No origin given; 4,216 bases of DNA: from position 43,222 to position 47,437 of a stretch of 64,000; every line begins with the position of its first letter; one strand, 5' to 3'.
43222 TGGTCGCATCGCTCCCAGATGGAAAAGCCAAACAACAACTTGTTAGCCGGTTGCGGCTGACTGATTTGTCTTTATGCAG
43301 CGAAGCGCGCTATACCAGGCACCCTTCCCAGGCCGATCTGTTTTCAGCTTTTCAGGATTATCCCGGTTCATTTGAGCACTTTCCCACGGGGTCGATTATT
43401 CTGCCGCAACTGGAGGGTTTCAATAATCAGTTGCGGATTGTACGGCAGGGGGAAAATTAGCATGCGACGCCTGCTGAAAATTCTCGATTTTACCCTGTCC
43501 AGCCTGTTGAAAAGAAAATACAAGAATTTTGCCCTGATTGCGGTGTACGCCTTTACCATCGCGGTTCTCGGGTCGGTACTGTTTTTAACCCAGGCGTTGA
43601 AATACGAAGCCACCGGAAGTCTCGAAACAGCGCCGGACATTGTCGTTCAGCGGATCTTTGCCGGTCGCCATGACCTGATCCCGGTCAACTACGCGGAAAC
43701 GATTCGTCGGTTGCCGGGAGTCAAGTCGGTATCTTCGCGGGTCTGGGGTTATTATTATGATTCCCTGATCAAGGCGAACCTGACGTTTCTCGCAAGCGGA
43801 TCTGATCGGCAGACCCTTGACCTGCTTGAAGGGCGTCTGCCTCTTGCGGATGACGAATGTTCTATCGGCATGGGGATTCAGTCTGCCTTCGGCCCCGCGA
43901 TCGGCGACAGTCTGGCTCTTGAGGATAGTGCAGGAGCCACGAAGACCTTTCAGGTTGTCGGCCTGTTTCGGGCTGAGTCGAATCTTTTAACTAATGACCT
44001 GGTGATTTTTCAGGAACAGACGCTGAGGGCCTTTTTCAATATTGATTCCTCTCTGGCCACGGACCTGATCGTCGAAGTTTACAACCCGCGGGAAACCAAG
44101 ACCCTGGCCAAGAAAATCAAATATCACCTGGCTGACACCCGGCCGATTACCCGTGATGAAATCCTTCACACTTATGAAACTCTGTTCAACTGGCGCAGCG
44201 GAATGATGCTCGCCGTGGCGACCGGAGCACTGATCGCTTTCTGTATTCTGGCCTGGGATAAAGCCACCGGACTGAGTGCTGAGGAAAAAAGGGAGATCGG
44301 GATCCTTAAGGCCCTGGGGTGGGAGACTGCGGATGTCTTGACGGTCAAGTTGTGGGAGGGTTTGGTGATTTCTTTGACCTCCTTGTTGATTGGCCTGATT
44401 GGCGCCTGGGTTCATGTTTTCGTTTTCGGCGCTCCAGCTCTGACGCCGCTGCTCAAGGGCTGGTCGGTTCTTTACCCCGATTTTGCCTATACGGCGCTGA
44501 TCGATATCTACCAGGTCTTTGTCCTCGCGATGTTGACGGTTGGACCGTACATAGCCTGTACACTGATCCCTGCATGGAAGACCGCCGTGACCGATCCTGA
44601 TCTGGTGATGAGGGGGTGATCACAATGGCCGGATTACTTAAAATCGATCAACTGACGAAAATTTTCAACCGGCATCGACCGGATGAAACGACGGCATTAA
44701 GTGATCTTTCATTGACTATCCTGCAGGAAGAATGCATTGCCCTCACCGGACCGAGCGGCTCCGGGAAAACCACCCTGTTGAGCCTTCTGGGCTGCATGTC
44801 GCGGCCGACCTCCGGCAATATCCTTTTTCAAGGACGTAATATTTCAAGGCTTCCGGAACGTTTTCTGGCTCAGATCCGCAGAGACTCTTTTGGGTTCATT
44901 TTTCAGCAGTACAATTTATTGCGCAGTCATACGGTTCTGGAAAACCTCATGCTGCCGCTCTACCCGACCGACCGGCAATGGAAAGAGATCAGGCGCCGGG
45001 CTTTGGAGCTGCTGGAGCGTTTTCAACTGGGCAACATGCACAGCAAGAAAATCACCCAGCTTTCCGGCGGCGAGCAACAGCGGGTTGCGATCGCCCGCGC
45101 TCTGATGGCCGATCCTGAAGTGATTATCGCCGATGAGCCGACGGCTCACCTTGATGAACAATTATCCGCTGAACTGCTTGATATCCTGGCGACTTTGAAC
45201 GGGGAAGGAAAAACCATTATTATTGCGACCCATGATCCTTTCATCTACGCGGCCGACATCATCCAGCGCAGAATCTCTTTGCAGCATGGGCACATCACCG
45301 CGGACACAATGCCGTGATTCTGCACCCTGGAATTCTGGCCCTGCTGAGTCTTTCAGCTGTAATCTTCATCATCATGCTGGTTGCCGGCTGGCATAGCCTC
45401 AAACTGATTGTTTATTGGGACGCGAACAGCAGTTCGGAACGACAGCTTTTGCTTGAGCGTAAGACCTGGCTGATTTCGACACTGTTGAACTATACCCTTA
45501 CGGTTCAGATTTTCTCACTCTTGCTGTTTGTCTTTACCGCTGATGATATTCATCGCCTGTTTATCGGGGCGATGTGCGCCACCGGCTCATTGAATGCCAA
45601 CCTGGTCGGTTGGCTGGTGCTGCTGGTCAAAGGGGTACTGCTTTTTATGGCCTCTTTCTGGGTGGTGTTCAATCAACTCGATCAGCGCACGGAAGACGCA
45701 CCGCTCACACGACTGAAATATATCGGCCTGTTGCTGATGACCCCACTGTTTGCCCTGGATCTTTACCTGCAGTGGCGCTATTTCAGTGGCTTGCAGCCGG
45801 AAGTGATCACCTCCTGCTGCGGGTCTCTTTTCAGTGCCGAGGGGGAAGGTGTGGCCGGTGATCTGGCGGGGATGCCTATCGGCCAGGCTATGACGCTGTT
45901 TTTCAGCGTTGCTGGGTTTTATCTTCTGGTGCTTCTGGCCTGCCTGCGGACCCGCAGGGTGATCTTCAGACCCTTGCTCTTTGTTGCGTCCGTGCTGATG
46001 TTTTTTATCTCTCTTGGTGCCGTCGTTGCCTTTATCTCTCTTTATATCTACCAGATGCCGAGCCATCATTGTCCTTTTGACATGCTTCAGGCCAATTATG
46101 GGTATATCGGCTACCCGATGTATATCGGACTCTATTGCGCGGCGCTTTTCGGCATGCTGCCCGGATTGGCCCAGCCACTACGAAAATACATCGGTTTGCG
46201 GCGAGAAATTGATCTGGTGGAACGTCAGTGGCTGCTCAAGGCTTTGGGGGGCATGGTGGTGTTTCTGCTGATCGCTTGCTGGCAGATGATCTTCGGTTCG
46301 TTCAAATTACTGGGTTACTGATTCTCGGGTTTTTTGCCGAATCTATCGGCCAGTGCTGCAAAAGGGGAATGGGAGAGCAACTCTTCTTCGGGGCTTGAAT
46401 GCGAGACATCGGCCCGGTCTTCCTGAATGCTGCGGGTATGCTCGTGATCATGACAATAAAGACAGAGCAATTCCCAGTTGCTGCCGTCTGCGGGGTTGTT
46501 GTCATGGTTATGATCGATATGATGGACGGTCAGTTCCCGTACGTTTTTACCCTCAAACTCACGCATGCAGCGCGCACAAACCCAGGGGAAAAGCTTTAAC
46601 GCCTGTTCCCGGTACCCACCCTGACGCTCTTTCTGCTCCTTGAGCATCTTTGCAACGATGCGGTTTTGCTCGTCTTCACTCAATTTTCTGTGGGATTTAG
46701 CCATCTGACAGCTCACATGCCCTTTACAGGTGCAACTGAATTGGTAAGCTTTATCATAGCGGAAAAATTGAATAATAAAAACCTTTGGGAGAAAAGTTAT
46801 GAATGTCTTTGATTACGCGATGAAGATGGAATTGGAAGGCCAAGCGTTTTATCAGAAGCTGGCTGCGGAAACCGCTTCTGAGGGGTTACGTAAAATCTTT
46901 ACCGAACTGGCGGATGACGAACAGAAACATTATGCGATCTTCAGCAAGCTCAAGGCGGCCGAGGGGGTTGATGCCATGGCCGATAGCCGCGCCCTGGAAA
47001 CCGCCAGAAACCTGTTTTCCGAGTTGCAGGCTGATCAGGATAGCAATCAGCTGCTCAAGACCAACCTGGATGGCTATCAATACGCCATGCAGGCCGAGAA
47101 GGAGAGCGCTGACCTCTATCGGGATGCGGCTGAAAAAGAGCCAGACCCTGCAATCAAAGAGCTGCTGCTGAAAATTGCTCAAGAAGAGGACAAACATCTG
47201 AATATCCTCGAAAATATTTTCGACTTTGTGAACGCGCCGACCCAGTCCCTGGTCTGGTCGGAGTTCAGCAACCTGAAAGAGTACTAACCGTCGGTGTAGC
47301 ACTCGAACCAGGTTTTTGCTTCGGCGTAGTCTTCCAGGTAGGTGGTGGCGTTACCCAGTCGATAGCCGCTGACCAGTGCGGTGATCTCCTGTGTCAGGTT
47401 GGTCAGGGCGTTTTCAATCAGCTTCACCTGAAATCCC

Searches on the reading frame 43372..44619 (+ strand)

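Call 33: search_protein_families(library=ncbifam, proteins=[window:43372-44619:+], max_evalue=0.00001)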
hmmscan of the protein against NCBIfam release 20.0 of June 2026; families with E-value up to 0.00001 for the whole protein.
window:43372-44619:+ (415 aa): 3 families
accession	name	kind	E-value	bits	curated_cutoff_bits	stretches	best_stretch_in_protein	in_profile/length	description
TIGR02212.1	lolCE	equivalog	2.9e-10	39.7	362.45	1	189-414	180-409/411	lipoprotein-releasing ABC transporter permease subunit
TIGR03434.1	ADOP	subfamily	5e-06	24.9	622.3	0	176-414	578-801/803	ADOP family duplicated permease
NF008076.0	PRK10814.1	exception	6.1e-06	25.5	473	0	191-414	182-397/399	lipoprotein-releasing ABC transporter permease subunit LolC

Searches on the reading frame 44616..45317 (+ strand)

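Call 33: search_protein_families(library=ncbifam, proteins=[window:44616-45317:+], max_evalue=0.00001)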
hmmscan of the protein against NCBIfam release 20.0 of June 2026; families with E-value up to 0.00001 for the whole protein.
window:44616-45317:+ (233 aa): 190 families (the best 25 are shown)
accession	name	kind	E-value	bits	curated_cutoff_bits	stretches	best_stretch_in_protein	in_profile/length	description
TIGR02211.1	LolD_lipo_ex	equivalog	5.9e-59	199.3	307.75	1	7-228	1-220/221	lipoprotein-releasing ABC transporter ATP-binding protein LolD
TIGR03608.1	L_ocin_972_ABC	subfamily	8.8e-59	198.4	254.85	1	16-212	7-198/206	putative bacteriocin export ABC transporter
TIGR02673.1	FtsE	equivalog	4.9e-58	196.3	264.85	1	12-225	6-213/214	cell division ATP-binding protein FtsE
NF007826.0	PRK10535.1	equivalog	3.7e-55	187.4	966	1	4-231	1-225/648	macrolide ABC transporter ATP-binding protein/permease MacB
TIGR02315.1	ABC_phnC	equivalog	2.3e-51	174.6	266.1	1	8-230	2-227/243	phosphonate ABC transporter ATP-binding protein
TIGR02982.1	heterocyst_DevA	subfamily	3.2e-51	174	295.8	1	8-227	2-219/220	ABC exporter ATP-binding subunit, DevA family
NF008639.0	PRK11629.1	equivalog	1.6e-49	168.5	360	1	6-230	5-227/234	lipoprotein-releasing ABC transporter ATP-binding protein LolD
NF038007.1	ABC_ATP_DarD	equivalog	3.4e-46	157.4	375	1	8-226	2-217/218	darobactin export ABC transporter ATP-binding protein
NF007879.0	PRK10584.1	equivalog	3e-43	148.2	336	1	9-228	8-225/228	putative ABC transporter ATP-binding protein YbbA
TIGR03265.1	PhnT2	equivalog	1.2e-42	146.4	457.7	1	7-208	4-195/353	putative 2-aminoethylphosphonate ABC transporter ATP-binding protein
NF007027.0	PRK09493.1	equivalog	1.6e-41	142.2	379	1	24-233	13-220/240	glutamine ABC transporter ATP-binding protein GlnQ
TIGR00968.1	3a0106s01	subfamily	2.8e-41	141.6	342.75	1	23-228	11-210/237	sulfate ABC transporter ATP-binding protein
TIGR01188.1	drrA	subfamily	3.2e-41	141.6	312.45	1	23-230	4-205/302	daunorubicin resistance ABC transporter, ATP-binding protein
TIGR04521.1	ECF_ATPase_2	equivalog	7.4e-41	140.1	330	1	9-231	2-227/279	energy-coupling factor transporter ATPase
TIGR02314.1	ABC_MetN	equivalog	1.2e-40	139.6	499.7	1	8-207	2-200/343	methionine ABC transporter ATP-binding protein MetN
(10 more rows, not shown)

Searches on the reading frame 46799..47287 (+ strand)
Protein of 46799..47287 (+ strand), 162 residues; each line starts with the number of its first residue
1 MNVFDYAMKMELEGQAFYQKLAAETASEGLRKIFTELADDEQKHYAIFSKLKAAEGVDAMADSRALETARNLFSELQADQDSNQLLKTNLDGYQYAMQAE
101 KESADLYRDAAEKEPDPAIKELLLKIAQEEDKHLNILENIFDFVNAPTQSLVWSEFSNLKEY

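Call 33: search_protein_families(library=ncbifam, proteins=[window:46799-47287:+], max_evalue=0.00001)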
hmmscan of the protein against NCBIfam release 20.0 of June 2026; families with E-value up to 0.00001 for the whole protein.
window:46799-47287:+ (162 aa): 4 families
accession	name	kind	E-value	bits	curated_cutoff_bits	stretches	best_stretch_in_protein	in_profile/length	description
NF045676.1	FeExpMbfA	equivalog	3.7e-11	43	450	1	5-68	101-164/318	iron exporter MbfA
NF009413.0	PRK12775.1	equivalog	5.4e-10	37.7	1895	1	6-142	867-996/1006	putative trifunctional 2-polyprenylphenol hydroxylase/glutamate synthase subunit beta/ferritin domain-containing protein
NF058679.1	EncB_fam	subfamily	8.7e-09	35.4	90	0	10-51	31-72/117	encapsulin nanocompartment ferritin-likeEncB family encapsulin nanocompartment ferritin-like cargo protein cargo protein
TIGR04535.1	ferrit_encaps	subfamily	3.5e-07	30.2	125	0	97-134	22-59/114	encapsulin-associated ferritin-like protein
